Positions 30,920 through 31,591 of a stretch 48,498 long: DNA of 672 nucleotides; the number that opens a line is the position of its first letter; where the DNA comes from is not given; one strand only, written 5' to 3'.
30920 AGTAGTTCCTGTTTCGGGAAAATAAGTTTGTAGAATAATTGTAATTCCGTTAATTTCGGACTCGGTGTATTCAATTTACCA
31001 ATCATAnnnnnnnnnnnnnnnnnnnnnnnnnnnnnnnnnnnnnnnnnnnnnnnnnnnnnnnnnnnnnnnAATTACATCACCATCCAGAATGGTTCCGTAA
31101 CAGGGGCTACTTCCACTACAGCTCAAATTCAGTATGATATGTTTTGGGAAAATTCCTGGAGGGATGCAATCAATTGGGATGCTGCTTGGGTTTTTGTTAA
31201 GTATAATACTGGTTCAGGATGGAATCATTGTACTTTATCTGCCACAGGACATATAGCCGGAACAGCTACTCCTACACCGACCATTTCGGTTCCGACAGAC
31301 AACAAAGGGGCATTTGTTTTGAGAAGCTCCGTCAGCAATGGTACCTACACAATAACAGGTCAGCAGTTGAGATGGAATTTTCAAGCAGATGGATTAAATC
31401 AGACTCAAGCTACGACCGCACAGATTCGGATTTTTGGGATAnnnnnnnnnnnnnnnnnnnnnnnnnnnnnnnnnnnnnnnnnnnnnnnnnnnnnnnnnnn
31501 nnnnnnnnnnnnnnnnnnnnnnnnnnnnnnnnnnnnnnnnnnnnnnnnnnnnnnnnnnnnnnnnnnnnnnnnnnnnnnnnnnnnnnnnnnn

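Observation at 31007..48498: Tandemly duplicated two-gene cassette: secreted FGE-fold (GldJ/GldK-like) partner followed by a >2000-aa T9SS repeat giant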

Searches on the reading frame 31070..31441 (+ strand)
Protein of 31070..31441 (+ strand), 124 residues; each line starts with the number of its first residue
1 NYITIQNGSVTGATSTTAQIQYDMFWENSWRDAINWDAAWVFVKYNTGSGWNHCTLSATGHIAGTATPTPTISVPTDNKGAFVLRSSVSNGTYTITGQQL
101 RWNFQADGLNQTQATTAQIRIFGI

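Call 76: search_protein_representatives(protein=window:31070-31441:+)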
Query: 124 residues. Proteins with E-value up to 0.001 (for the whole library): 1473; up to 1e-10: 591; up to 1e-30: 2. The best 150 are listed.
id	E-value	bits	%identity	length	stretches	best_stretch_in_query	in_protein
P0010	6.6e-58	210.1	77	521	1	1-124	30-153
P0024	1.2e-48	180.2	57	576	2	1-124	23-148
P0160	3.7e-28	114.0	50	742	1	5-124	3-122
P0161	1.4e-26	108.9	45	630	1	3-123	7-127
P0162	3.8e-26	107.5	51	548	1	1-124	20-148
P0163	4.3e-26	107.3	48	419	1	3-123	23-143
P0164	8.2e-26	106.4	49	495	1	1-124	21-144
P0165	1.3e-25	105.7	46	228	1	3-123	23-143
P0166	4.3e-25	104.1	47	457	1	1-122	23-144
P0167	1.3e-24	102.5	53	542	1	6-111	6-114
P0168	1.7e-24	102.2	45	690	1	1-122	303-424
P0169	2.0e-24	101.9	48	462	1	14-123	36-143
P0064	3.7e-24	101.1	43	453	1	1-121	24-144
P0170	5.2e-24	100.6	44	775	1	2-121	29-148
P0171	8.4e-24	99.9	46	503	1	11-114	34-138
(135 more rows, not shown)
